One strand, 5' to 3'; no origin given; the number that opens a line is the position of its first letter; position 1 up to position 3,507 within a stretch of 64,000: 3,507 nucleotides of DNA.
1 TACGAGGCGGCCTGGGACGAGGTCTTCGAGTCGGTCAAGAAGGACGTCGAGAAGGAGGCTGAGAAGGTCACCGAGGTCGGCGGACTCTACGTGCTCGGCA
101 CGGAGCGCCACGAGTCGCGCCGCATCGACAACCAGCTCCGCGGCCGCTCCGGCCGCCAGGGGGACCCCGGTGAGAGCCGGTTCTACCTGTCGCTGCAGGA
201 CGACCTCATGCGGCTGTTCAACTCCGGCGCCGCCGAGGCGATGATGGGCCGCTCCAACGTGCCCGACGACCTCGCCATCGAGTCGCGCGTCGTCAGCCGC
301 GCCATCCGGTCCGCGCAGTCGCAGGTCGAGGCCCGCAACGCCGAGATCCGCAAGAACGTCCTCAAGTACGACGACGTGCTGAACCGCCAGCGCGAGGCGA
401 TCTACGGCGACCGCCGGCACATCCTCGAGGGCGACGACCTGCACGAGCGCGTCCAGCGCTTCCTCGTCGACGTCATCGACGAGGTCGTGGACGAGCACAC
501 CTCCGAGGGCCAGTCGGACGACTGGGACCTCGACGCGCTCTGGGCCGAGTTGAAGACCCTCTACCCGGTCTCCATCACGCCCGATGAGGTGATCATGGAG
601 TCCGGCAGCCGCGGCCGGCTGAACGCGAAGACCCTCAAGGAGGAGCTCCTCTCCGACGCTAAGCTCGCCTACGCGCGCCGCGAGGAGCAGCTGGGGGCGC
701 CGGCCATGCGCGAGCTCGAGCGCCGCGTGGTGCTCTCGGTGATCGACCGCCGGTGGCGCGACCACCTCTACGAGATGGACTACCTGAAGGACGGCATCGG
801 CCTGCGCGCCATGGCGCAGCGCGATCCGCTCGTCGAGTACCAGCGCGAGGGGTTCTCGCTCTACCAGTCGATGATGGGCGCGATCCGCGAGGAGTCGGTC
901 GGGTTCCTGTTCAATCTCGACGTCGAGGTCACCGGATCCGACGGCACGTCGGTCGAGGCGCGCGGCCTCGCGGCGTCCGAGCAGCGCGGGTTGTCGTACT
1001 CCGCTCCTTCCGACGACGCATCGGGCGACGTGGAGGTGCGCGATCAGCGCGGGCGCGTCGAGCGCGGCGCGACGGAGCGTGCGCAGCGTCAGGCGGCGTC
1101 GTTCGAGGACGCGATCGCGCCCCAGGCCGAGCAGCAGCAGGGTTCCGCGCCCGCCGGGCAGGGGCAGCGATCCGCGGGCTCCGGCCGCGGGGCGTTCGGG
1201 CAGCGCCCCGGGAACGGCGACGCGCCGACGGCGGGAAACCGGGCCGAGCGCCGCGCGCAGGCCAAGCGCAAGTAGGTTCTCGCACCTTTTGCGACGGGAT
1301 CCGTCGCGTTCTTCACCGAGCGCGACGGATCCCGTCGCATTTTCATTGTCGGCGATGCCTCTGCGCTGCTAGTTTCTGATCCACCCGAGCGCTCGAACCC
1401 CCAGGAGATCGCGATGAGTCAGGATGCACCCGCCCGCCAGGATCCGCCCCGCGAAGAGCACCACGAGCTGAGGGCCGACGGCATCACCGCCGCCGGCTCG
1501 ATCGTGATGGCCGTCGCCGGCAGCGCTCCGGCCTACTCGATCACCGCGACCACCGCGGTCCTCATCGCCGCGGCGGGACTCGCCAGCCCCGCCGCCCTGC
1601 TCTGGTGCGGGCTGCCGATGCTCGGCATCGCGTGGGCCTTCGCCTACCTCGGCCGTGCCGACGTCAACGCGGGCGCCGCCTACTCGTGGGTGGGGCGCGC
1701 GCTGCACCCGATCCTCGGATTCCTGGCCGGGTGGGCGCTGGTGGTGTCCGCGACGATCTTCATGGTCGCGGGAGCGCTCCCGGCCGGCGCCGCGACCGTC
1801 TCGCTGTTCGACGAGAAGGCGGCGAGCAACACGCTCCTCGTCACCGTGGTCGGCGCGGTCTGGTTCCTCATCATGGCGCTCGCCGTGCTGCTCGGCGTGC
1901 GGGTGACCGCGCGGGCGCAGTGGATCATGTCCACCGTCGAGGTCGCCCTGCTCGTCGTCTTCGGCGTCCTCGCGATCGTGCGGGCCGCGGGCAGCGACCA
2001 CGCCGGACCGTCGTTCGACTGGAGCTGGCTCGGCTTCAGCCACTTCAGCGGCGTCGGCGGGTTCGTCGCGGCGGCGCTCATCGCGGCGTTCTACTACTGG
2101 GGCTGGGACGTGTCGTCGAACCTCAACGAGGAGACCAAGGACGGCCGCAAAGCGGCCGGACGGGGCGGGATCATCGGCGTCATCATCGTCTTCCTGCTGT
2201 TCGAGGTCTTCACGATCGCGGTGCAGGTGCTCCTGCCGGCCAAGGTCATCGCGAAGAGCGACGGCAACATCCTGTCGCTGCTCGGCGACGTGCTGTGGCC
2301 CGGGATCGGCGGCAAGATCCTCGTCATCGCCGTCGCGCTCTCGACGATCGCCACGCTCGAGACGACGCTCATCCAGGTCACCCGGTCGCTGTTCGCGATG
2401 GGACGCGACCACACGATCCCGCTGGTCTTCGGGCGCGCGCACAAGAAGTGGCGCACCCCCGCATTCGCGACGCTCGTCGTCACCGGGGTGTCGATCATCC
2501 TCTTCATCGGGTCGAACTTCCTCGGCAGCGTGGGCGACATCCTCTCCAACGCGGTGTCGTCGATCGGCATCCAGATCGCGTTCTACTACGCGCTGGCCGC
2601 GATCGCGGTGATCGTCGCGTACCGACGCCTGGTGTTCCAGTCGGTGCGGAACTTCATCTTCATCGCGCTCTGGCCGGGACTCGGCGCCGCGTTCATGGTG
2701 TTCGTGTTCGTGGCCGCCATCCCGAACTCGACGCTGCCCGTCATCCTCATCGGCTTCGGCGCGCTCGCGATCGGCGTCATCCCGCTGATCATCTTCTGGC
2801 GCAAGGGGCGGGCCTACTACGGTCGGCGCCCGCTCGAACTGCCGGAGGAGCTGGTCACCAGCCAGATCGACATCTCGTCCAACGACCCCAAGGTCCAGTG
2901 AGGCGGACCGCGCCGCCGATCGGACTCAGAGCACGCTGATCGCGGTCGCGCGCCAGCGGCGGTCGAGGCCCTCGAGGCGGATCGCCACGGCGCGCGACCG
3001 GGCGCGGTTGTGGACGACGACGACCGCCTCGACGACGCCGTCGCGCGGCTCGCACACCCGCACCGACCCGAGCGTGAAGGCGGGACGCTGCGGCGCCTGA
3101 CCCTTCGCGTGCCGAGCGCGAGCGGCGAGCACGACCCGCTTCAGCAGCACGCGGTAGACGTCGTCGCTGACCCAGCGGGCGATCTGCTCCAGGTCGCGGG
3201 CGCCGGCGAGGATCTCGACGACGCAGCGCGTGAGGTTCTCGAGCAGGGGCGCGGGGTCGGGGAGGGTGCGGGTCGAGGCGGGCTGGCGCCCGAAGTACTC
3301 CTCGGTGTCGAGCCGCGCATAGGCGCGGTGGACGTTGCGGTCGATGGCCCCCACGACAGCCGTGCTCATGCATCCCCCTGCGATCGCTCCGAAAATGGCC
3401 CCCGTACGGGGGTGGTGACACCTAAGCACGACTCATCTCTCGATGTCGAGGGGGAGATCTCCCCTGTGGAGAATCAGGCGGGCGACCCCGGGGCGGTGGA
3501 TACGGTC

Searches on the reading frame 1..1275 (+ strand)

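Call 42: search_protein_families(library=pfam, proteins=[window:1-1275:+], max_evalue=0.0001)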
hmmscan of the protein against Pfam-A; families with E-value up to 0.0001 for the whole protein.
window:1-1275:+ (424 aa): 2 families
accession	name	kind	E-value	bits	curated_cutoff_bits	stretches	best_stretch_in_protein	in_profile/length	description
PF07516.18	SecA_SW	-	1.2e-70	238.1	26.7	1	92-306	1-199/200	SecA Wing and Scaffold domain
PF21090.3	P-loop_SecA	-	1.6e-37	129.5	27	1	3-90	118-205/205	SecA P-loop domain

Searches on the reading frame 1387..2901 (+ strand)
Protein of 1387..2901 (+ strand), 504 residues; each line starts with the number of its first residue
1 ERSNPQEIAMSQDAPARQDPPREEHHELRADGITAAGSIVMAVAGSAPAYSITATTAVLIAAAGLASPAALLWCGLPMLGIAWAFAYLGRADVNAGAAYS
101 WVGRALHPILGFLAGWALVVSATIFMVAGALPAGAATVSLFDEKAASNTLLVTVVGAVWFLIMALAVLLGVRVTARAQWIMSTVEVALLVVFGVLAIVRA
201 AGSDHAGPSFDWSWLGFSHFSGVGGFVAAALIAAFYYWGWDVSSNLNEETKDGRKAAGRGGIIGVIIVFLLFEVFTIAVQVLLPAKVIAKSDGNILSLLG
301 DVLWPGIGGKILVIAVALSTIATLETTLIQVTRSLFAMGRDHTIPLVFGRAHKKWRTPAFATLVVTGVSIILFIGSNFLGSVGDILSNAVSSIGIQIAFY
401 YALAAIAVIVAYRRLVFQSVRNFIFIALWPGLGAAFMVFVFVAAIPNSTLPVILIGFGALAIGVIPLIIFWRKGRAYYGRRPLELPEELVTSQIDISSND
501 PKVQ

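Call 42: search_protein_families(library=pfam, proteins=[window:1387-2901:+], max_evalue=0.0001)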
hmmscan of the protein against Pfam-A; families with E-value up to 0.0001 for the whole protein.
window:1387-2901:+ (504 aa): 2 families
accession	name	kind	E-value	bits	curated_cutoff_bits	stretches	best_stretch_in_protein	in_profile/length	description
PF13520.12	AA_permease_2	-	4.4e-38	131.8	27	1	44-445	10-405/427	Amino acid permease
PF00324.27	AA_permease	-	1.1e-20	74.3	24.6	1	38-480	2-463/470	Amino acid permease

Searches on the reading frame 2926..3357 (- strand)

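Call 42: search_protein_families(library=pfam, proteins=[window:2926-3357:-], max_evalue=0.0001)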
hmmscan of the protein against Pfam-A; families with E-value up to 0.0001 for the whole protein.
window:2926-3357:- (143 aa): 1 family
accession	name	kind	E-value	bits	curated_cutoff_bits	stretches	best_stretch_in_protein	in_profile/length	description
PF20060.4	DUF6459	-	1e-34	119.5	27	1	33-143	1-105/105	Family of unknown function (DUF6459)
